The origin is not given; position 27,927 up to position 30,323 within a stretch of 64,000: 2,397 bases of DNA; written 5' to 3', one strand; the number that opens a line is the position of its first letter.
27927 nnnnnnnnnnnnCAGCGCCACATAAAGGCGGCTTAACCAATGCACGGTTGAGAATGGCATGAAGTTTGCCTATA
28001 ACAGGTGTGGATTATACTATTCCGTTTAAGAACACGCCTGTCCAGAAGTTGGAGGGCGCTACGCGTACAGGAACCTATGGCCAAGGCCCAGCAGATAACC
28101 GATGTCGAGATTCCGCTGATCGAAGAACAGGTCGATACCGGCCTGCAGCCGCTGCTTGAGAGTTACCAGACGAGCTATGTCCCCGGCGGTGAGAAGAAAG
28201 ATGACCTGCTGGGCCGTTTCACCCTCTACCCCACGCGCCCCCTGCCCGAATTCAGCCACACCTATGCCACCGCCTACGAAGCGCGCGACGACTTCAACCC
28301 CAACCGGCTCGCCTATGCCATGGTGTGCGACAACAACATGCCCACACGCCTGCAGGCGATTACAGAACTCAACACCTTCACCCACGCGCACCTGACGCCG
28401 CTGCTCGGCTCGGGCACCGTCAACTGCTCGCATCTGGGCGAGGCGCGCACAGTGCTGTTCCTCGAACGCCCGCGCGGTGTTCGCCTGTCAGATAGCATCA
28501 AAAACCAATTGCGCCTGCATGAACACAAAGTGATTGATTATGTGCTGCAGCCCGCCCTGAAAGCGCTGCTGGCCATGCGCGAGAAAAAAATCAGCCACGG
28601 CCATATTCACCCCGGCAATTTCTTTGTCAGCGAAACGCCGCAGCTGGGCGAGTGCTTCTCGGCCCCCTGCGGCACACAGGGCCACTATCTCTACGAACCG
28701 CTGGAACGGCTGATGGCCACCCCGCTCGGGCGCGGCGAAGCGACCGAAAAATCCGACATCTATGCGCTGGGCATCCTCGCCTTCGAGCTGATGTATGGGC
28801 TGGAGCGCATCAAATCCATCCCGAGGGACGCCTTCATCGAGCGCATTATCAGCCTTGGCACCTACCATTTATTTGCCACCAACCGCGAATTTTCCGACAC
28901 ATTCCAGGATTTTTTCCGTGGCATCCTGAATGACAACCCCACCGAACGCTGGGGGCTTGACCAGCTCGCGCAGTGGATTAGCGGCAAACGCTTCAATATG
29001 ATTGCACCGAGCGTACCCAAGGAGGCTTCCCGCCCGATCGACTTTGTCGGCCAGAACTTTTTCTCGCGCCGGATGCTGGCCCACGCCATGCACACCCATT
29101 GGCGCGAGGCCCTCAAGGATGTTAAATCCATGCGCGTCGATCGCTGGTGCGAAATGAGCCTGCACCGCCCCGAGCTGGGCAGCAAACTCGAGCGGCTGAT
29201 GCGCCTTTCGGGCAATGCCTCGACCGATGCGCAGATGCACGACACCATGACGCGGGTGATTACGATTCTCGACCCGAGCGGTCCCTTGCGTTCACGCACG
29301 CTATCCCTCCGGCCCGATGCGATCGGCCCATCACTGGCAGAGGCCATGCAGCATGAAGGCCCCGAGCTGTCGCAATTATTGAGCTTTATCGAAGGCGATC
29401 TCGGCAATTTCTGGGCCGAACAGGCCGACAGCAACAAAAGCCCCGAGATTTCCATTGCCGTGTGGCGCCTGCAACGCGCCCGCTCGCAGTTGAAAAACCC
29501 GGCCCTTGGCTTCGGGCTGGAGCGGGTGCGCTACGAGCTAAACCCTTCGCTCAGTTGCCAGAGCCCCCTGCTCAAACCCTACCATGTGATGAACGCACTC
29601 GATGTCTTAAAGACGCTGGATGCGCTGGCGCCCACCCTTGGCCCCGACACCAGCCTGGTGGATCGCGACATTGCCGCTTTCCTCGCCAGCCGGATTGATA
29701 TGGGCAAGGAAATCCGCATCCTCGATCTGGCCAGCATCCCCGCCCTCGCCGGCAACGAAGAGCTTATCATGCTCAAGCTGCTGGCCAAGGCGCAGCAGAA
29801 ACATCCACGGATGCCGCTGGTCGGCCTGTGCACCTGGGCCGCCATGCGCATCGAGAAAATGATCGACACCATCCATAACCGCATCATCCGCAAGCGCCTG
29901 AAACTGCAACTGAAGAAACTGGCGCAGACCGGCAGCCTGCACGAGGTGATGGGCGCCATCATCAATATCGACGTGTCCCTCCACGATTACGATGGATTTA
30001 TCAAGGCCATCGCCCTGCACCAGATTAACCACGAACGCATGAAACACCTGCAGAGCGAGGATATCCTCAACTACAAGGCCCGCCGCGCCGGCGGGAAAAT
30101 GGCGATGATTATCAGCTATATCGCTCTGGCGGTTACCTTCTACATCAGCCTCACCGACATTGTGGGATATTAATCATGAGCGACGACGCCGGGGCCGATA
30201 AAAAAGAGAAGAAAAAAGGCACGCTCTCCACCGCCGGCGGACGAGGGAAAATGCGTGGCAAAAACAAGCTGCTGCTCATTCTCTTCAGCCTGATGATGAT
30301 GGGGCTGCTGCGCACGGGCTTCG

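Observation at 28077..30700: Membrane-anchored pseudokinase translationally coupled to a small 4-TM protein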

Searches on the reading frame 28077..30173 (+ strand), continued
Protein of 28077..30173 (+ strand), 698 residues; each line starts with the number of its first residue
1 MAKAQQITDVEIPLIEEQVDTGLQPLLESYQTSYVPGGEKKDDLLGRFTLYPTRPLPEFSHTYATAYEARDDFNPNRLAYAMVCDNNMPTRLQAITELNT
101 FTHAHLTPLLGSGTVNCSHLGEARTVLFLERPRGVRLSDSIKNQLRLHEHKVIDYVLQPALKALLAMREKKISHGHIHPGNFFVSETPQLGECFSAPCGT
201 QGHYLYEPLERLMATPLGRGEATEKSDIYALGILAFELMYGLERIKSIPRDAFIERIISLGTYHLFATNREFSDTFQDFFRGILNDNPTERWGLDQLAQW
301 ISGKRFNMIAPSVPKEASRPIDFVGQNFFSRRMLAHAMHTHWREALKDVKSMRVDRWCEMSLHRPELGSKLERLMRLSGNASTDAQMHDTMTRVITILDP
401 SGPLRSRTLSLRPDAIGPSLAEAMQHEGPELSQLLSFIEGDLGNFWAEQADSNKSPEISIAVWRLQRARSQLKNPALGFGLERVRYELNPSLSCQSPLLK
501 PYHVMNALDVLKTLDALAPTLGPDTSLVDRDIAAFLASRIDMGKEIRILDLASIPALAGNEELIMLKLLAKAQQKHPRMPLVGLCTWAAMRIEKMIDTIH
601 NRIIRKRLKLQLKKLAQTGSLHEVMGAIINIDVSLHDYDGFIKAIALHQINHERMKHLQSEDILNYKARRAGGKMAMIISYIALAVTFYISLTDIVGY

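Call 67: list_cluster_members(proteins=[P0443, P0440, P0438, P0444, P0369])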
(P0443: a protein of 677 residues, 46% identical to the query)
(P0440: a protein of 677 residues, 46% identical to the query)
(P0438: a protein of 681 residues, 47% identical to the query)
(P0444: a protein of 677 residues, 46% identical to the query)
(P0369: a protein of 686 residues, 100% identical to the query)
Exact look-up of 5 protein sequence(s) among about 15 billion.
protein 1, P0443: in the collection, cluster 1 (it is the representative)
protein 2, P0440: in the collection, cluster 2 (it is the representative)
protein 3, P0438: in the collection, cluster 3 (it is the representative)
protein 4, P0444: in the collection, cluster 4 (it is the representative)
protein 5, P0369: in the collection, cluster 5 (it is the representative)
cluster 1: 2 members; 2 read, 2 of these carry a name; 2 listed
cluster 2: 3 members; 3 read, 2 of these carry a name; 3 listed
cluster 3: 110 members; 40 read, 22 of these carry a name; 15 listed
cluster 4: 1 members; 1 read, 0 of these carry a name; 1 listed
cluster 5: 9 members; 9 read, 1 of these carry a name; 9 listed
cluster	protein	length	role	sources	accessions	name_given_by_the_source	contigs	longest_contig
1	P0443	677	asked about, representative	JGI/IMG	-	eukaryotic-like serine/threonine-protein kinase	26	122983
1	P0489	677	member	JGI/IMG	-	eukaryotic-like serine/threonine-protein kinase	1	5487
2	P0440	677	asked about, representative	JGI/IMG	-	eukaryotic-like serine/threonine-protein kinase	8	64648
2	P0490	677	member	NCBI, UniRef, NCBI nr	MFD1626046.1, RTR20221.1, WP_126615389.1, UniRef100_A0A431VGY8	serine/threonine protein kinase [Azospirillum griseum] | non-specific serine/threonine protein kinase n=1 Tax=Azospirillum griseum TaxID=2496639 ...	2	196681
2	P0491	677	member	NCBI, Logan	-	-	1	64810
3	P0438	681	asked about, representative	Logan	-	-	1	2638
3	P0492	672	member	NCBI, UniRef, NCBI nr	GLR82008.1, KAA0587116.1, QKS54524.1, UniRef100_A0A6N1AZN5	serine/threonine protein kinase (plasmid) [Azospirillum oryzae] | non-specific serine/threonine protein kinase n=2 Tax=Azospirillum oryzae TaxID=286727 ... | serine/threonine protein kinase [Azospirillum oryzae]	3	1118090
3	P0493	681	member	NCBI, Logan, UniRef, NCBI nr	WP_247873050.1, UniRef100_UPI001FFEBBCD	serine/threonine protein kinase [Azospirillum sp. TSH64] | serine/threonine protein kinase n=1 Tax=Azospirillum sp. TSH64 TaxID=652740 ...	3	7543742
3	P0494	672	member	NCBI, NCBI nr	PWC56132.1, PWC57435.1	serine/threonine protein kinase [Azospirillum sp. TSH7]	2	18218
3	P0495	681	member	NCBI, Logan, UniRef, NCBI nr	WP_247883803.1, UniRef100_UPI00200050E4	serine/threonine protein kinase [Azospirillum sp. B21] | serine/threonine protein kinase n=1 Tax=Azospirillum sp. B21 TaxID=2607496 ...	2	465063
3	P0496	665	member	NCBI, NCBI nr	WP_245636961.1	serine/threonine protein kinase [Azospirillum thiophilum]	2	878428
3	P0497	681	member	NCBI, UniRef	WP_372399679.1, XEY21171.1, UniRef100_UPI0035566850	serine/threonine protein kinase [Azospirillum sp. HJ39] | serine/threonine protein kinase n=1 Tax=Azospirillum sp. HJ39 TaxID=3159496 ...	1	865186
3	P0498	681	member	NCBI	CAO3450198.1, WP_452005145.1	serine/threonine protein kinase [Azospirillum largimobile]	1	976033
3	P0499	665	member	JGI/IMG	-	hypothetical protein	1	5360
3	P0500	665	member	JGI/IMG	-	hypothetical protein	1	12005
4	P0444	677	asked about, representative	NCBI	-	-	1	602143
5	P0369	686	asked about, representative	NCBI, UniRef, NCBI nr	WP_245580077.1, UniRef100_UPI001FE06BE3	serine/threonine protein kinase [Niveispirillum irakense] | serine/threonine protein kinase n=1 Tax=Niveispirillum irakense TaxID=34011 ...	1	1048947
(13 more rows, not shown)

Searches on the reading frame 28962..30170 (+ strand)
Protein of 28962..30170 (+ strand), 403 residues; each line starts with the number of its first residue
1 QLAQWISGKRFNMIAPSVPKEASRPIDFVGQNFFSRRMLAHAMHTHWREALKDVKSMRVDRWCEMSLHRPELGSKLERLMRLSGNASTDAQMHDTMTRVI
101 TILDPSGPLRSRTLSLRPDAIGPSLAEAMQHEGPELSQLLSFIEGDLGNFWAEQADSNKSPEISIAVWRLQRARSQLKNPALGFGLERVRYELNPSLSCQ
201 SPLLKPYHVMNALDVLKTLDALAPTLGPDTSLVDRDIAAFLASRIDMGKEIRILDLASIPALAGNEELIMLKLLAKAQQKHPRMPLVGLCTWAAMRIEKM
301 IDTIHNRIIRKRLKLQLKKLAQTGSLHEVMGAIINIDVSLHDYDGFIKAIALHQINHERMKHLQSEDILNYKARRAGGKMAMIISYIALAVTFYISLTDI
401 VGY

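Call 29: predict_structure(alignment_id=A4)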
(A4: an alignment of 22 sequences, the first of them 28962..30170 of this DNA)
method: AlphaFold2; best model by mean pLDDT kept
length: 403 residues; sequences in the alignment: 22
mean_pLDDT: 83.6   pTM: 0.69
mean pLDDT of the five models: 83.6, 83.2, 81.1, 81.0, 80.2
residues with pLDDT >= 90: 112; 70-90: 254; 50-70: 30; < 50: 7
segments of 3 or more residues with pLDDT < 50: 13-19
pLDDT, mean of each block of 10 residues (from residue 1): 67 49 79 90 90 88 86 88 76 87 83 82 90 86 77 68 84 86 91 93 93 94 88 92 90 76 84 93 90 90 81 88 90 73 74 81 74 79 87 89 72
secondary structure, 60 per line:
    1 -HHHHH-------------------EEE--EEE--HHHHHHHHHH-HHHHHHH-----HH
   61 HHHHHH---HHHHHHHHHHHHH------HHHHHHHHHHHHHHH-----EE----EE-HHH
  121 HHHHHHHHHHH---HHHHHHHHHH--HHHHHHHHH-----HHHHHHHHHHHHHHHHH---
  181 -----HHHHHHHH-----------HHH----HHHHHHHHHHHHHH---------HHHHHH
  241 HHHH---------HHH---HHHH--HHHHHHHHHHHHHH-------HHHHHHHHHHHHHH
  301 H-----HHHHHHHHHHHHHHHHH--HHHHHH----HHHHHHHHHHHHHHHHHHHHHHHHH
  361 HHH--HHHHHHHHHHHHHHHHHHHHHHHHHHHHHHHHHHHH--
elements in order: H2-6 E26-28 E31-33 H36-45 H47-53 H59-66 H70-82 H89-103 H118-131 H135-144 H147-155 H161-177 H186-193 H212-225 H235-244 H260-263 H266-279 H287-301 H307-323 H326-331 H336-363 H366-401

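Call 31: search_protein_representatives(alignment_id=A4)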
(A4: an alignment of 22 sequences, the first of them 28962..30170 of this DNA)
Query: 22 sequences, 404 profile positions. Proteins with E-value up to 0.001 (for the whole library): 1332; up to 1e-10: 1141; up to 1e-30: 762. The best 150 are listed.
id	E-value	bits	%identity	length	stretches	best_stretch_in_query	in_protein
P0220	6.4e-184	627.8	-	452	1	1-401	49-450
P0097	4.2e-179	611.9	-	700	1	1-403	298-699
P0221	5.2e-160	549.0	-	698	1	1-404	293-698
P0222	2.6e-144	497.3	-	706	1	2-400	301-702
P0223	1.6e-139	481.6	-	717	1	1-402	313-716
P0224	2.2e-139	481.1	-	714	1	2-400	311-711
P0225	1.4e-133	462.0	-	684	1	1-400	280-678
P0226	1.1e-132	459.0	-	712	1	2-402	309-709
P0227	3.3e-125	434.4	-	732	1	2-400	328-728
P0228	4.0e-118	411.1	-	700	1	2-395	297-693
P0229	1.9e-115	402.3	-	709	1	2-401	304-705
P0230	1.9e-114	399.0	-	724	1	1-399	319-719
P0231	2.1e-112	392.2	-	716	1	2-402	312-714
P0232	7.1e-110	383.9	-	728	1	2-402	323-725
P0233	1.5e-109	382.8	-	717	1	1-402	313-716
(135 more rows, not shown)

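Call 33: fold_search(model_id=the predicted structure, library=pdb)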
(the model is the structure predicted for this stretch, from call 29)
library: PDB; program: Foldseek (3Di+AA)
matches with E <= 10: 92; with E <= 0.001: 0
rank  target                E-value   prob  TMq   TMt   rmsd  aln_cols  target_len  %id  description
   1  9dze_K                9.7e-01  0.15  0.19  0.22  16.4       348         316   16  Computationally Designed Bifaceted Protein Nanomaterial pD5-14 (released 2024-10-30)
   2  8qkd                  1.1e+00  0.06  0.10  0.13  23.6       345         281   13  X-ray crystal structure of a de novo designed single-chain parallel coiled-coil alpha-helical barrel with 5 inner helice (released 2024-07-03)
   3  9n1a                  1.3e+00  0.03  0.09  0.10  25.1       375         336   10  crystal structure of diferric HrmI from Streptomyces griseoflavus (released 2025-08-20)
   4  6cri_B                1.6e+00  0.09  0.18  0.15  18.0       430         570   13  Structure of the cargo bound AP-1:Arf1:tetherin-Nef stable closed trimer (released 2018-08-01)
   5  8wgb_B                1.6e+00  0.04  0.09  0.06  23.5       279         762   15  mGlu2-4 heterodimer bound with Gi (released 2024-10-30)
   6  5c5b_B                1.6e+00  0.09  0.12  0.13  39.9       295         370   16  Crystal Structure of Human APPL BAR-PH Heterodimer (released 2016-06-22)
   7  9kgb                  1.6e+00  0.04  0.11  0.12  22.4       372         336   13  Crystal structure of tolypothrichol synthase (released 2025-04-09)
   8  9n1x                  1.6e+00  0.02  0.09  0.10  28.2       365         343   12  Crystal Structure of N-oxygenase HrmI with the diferrous cofactor (released 2025-08-20)
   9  7udl_A                1.9e+00  0.06  0.14  0.17  16.4       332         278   11  Crystal structure of designed helical repeat protein RPB_PLP1_R6 bound to PLPx6 peptide (released 2023-03-22)
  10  3j9m_AV               2.1e+00  0.08  0.16  0.18  27.7       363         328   12  Structure of the human mitochondrial ribosome (class 1) (released 2015-04-15)
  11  4od5_A                2.3e+00  0.05  0.12  0.15  21.2       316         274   13  Substrate-bound structure of a UbiA homolog from Aeropyrum pernix K1 (released 2014-03-19)
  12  7vod                  2.3e+00  0.03  0.11  0.11  31.2       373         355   10  Crystal structure of 5-HT2AR in complex with cariprazine (released 2021-12-22)
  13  8zd3_A                2.5e+00  0.06  0.17  0.16  19.8       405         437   10  Crystal structure of ALPK1-N+K in complex with CDP-heptose (released 2025-05-07)
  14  5h2w_A                2.6e+00  0.07  0.18  0.17  16.1       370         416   11  Crystal structure of the karyopherin Kap60p bound to the SUMO protease Ulp1p (150-340) (released 2016-12-14)
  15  1bk6_A                2.6e+00  0.07  0.17  0.17  18.0       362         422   12  KARYOPHERIN ALPHA (YEAST) + SV40 T ANTIGEN NLS (released 1999-01-13)
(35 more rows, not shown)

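Call 56: search_protein_families(library=pfam, alignment_id=A4, max_evalue=1)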
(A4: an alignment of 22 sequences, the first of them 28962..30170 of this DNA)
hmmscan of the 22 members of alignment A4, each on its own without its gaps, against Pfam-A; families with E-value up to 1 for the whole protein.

A. member 1, window:28962-30170:+ (403 aa): 0 families

B. families by the number of members that match (of 22 scanned): 10 families
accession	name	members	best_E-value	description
PF16008.10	DUF4778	2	0.071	Domain of unknown function (DUF4778)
PF24048.1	LRR_NXF1-5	1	0.024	NXF1/2/3/5 leucine-rich repeat domain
PF17027.11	Bromo_TP_like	1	0.033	Histone-fold protein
PF08348.17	PAS_6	1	0.043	YheO-like PAS domain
PF18225.7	AbfS_sensor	1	0.091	Sensor histidine kinase (AbfS) sensor domain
PF20303.3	YLATT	1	0.1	YEATS-Like-Associating Three TM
PF04925.20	SHQ1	1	0.1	SHQ1 protein, Shq1 domain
PF12422.13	Condensin2nSMC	1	0.16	Condensin II non structural maintenance of chromosomes subunit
PF07483.16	W_rich_C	1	0.24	Tryptophan-rich Synechocystis species C-terminal domain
PF05192.23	MutS_III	1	0.27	MutS domain III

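Call 64: search_solved_structures(query=A4, max_evalue=10)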
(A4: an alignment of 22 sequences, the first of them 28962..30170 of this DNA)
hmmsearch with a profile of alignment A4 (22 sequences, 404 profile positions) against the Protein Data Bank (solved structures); distinct sequences matched with E-value up to 10: 6.
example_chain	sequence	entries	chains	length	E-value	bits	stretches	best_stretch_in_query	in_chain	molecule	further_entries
3mlg_A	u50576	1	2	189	0.0043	19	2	309-379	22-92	2X chimera of Helicobacter pylori protein HP0242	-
21gi_A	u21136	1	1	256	0.027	16.4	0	309-375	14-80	A designed protein Three-twist Knot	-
3eo3_A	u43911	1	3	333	0.088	14.7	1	181-219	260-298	Bifunctional UDP-N-acetylglucosamine 2-epimerase/N-acetylmannosamine kinase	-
2yhw_A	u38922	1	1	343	0.093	14.6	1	181-219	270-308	BIFUNCTIONAL UDP-N-ACETYLGLUCOSAMINE 2-EPIMERASE/N-ACETYLMANNOSAMINE KINASE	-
2yhy_A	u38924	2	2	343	0.093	14.6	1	181-219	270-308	BIFUNCTIONAL UDP-N-ACETYLGLUCOSAMINE 2-EPIMERASE/N-ACETYLMANNOSAMINE KINASE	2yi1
9ygm_SA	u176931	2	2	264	0.13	14.1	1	306-368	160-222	40S ribosomal protein eS1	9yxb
